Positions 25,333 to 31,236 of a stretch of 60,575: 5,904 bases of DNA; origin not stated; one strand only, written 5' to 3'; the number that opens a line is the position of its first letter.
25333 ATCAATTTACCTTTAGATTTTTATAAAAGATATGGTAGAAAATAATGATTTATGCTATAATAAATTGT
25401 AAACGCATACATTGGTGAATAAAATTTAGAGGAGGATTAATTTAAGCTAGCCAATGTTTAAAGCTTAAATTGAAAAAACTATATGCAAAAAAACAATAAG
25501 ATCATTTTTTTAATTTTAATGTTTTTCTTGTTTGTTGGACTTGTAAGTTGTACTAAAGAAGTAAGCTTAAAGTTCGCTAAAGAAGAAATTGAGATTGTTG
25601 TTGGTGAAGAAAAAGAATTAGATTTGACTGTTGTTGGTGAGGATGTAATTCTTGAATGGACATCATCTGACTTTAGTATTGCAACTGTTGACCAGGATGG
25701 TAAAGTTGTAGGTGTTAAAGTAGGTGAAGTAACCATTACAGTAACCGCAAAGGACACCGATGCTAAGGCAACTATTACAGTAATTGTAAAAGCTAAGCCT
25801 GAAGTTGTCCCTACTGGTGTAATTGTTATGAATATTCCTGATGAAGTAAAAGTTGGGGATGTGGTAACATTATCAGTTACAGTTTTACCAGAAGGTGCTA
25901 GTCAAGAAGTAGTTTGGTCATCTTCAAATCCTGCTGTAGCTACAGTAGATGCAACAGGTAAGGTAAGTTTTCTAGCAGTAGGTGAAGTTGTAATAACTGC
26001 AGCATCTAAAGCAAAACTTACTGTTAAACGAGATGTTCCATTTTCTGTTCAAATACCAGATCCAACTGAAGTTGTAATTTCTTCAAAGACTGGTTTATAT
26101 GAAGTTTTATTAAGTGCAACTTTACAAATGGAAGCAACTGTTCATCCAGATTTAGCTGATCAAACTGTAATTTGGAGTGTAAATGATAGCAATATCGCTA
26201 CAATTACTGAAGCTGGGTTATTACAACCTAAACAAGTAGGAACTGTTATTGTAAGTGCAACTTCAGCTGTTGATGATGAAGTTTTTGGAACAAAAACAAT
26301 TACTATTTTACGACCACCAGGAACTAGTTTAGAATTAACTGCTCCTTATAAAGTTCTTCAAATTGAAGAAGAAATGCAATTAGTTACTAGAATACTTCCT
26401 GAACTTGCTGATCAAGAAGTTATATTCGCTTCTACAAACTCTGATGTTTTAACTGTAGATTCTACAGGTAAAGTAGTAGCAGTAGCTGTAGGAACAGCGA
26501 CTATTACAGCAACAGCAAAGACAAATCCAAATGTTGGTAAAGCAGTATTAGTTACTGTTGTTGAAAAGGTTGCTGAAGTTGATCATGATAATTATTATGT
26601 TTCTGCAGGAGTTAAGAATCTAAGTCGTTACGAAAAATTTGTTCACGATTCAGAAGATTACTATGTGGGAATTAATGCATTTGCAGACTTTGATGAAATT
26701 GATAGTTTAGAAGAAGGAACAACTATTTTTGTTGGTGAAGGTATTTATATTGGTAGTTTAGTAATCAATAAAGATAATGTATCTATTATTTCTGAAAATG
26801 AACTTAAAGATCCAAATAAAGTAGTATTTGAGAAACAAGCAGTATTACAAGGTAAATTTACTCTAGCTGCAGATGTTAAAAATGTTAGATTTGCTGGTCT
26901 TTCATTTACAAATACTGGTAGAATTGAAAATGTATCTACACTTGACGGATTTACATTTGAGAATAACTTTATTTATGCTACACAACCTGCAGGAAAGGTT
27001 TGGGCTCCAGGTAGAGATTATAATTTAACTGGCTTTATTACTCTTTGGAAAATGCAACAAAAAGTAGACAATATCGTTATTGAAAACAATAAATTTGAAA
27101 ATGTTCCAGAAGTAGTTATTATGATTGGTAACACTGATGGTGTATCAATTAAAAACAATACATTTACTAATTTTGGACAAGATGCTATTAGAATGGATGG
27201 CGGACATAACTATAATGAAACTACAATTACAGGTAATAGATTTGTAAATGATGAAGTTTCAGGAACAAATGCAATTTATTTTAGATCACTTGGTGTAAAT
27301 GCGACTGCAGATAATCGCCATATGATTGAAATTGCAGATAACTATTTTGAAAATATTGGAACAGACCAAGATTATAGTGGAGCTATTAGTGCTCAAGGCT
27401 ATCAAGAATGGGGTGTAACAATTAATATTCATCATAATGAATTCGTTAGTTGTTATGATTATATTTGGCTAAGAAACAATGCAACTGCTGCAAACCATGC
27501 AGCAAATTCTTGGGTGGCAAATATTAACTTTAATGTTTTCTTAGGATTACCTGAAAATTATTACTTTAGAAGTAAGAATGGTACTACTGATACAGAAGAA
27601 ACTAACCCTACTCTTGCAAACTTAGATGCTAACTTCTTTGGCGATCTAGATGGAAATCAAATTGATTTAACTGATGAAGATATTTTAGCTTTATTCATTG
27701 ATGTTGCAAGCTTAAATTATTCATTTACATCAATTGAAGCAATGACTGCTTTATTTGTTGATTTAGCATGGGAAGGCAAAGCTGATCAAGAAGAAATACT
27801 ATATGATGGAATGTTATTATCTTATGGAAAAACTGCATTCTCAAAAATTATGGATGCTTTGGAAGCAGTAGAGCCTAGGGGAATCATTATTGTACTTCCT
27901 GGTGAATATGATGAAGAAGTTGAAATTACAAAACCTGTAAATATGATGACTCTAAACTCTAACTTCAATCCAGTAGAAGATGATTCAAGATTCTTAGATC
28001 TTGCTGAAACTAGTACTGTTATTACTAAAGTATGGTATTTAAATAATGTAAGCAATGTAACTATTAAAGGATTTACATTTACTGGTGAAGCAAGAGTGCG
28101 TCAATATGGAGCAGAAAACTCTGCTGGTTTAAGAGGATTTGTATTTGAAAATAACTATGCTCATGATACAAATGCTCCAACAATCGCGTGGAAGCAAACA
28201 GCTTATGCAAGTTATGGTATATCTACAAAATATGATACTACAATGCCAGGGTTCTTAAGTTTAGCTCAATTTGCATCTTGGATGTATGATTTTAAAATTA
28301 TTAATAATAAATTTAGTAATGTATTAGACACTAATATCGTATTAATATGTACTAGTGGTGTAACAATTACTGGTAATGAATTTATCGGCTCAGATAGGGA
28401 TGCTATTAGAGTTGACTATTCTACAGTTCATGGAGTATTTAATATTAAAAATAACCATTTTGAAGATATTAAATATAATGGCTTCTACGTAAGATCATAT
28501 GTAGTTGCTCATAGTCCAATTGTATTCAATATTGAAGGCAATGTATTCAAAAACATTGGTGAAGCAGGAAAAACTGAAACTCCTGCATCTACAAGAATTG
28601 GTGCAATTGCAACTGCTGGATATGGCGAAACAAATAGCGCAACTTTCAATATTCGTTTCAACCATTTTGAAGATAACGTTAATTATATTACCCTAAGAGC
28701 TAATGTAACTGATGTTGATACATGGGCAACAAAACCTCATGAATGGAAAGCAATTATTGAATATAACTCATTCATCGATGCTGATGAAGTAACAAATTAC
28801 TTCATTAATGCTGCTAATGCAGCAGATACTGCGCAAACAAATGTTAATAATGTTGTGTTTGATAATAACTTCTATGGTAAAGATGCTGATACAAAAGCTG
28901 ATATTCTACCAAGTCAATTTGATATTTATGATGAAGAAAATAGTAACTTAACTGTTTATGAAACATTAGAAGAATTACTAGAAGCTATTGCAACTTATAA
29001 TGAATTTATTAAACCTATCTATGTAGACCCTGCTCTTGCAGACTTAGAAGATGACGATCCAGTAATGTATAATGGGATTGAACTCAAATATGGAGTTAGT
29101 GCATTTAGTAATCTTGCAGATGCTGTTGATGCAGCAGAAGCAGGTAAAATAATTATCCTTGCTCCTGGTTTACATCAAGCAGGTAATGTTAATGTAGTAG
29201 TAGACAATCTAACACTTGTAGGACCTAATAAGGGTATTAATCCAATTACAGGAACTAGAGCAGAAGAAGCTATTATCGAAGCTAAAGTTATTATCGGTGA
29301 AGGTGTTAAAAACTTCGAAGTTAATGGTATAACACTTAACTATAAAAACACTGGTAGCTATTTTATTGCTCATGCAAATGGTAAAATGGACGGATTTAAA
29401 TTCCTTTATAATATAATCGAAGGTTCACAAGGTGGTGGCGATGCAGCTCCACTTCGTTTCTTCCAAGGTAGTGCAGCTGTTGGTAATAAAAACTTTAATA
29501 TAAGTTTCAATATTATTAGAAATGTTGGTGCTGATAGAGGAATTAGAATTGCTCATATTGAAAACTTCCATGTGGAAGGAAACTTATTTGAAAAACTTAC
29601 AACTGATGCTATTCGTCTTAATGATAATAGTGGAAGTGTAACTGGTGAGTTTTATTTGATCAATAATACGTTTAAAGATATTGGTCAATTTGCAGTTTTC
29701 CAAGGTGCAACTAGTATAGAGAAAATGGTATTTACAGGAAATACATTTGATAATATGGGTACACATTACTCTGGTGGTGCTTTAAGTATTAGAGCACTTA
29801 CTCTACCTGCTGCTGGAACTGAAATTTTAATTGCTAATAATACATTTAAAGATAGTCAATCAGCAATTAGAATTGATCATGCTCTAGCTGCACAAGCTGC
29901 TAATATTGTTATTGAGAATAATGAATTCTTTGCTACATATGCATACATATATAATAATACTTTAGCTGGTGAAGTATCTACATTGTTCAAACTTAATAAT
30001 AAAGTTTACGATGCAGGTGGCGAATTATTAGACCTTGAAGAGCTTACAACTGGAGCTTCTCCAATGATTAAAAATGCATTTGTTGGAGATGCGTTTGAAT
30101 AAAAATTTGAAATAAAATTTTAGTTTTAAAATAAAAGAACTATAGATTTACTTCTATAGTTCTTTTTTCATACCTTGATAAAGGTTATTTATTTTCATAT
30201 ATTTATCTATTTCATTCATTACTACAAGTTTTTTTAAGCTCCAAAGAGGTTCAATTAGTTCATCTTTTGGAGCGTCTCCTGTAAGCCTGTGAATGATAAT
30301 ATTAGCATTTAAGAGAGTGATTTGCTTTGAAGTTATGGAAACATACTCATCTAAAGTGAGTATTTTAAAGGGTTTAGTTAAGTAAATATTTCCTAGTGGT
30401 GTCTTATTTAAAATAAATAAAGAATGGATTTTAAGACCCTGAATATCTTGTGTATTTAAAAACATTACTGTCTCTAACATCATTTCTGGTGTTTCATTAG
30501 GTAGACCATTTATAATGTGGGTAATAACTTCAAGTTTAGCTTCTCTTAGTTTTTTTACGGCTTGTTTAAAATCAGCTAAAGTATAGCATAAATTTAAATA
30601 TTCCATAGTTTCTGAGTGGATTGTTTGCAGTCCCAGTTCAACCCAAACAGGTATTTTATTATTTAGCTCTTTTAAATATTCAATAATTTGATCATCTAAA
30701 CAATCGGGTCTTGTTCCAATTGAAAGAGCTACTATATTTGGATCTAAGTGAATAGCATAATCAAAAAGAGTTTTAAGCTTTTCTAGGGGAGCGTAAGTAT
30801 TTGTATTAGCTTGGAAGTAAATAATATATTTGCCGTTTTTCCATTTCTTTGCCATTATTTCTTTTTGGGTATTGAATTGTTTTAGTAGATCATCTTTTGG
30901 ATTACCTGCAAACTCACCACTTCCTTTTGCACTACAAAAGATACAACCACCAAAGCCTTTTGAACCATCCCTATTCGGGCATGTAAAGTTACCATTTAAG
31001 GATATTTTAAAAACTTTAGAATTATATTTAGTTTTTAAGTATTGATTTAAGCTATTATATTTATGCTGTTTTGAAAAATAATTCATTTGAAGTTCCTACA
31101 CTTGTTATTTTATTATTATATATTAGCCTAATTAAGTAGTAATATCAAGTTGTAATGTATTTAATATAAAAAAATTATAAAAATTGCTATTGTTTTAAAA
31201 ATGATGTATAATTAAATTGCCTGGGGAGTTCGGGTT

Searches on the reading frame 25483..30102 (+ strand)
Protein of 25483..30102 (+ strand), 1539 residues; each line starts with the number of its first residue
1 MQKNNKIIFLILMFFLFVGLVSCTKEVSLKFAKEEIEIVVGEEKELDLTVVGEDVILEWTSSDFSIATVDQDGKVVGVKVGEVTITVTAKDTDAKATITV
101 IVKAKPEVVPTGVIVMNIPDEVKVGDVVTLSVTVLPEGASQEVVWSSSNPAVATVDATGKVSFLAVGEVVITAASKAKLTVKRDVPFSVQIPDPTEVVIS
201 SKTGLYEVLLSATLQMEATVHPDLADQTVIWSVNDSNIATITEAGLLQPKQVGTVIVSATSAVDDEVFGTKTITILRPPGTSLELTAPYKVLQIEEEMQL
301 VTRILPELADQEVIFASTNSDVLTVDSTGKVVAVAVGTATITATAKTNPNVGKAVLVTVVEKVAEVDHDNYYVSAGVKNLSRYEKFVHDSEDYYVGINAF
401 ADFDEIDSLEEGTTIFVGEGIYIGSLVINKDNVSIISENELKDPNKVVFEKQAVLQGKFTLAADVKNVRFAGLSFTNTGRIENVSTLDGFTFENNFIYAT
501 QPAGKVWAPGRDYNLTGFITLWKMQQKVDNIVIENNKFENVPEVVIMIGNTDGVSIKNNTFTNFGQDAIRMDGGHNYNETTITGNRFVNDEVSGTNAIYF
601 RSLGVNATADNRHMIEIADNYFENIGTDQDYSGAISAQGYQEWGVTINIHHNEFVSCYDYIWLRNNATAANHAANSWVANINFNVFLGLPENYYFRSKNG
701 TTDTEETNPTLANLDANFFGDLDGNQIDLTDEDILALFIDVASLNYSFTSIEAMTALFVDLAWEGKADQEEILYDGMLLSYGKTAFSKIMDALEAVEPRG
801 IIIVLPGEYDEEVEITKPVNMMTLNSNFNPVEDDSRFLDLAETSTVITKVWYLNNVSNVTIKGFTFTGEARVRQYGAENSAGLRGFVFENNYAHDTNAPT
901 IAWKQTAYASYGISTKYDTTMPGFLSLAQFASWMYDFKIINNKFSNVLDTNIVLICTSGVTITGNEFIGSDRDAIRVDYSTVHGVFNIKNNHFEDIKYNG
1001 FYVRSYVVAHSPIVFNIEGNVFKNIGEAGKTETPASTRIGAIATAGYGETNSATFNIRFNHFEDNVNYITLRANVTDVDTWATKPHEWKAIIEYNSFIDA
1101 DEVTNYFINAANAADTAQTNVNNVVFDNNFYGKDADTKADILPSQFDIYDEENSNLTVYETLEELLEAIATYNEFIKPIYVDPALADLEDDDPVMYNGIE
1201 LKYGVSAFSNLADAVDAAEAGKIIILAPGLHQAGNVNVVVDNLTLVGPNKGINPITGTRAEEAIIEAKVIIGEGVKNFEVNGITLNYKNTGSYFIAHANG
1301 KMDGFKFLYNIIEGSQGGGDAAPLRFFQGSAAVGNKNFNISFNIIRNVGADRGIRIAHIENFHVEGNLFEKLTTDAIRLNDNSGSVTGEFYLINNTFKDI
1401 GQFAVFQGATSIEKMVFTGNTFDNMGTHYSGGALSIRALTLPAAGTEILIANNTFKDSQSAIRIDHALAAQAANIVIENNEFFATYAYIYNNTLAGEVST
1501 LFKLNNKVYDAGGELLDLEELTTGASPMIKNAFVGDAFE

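Call 19: search_protein_families(library=pfam, proteins=[window:25483-30102:+], max_evalue=0.001)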
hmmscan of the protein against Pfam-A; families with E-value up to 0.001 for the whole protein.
window:25483-30102:+ (1539 aa): 2 families
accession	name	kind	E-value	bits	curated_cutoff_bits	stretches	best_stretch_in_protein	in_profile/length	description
PF02368.24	Big_2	-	2.3e-38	130.4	22.8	4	115-177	7-70/79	Bacterial Ig-like domain (group 2)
PF13229.12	Beta_helix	-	5.2e-10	39.6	25.9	1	529-681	9-137/158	Right handed beta helix region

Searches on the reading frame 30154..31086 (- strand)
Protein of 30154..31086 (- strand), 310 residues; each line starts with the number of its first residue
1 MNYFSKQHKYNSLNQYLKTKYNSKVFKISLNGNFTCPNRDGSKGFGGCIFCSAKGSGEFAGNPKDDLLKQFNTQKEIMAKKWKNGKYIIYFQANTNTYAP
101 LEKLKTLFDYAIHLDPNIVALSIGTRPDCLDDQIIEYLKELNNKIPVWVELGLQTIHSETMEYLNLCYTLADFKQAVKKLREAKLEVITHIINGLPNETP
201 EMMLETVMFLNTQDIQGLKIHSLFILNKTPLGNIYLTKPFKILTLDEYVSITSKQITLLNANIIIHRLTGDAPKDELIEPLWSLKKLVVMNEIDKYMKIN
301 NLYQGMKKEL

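Call 8: search_protein_families(library=ncbifam, proteins=[window:30154-31086:-], max_evalue=0.00001)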
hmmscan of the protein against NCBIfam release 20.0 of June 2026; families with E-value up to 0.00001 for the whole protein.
window:30154-31086:- (310 aa): 7 families
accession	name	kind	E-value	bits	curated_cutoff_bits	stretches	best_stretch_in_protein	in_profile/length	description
TIGR01212.1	TIGR01212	equivalog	1.4e-98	329.7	180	1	10-307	2-299/302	tRNA modification radical SAM protein MnmL/YtqA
TIGR01211.1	ELP3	subfamily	6e-14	51.4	350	1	115-282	189-356/522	tRNA uridine(34) 5-carboxymethylaminomethyl modification radical SAM/GNAT enzyme Elp3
TIGR00089.1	TIGR00089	subfamily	9.8e-08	31.2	251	1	88-216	188-321/429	MiaB/RimO family radical SAM methylthiotransferase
TIGR03994.1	rSAM_HemZ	equivalog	2.5e-07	30.2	321.4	1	48-228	98-281/401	coproporphyrinogen dehydrogenase HemZ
NF006065.0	PRK08207.2-4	equivalog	3.7e-07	29.5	922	1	82-225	221-368/484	coproporphyrinogen III oxidase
TIGR04013.1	B12_SAM_MJ_1487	hypoth_equivalog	2.4e-06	26.6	251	1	125-233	247-355/382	TIGR04013 family B12-binding domain/radical SAM domain-containing protein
TIGR01574.1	miaB-methiolase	equivalog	4e-06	26.1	355.3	1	125-211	236-323/437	tRNA (N6-isopentenyl adenosine(37)-C2)-methylthiotransferase MiaB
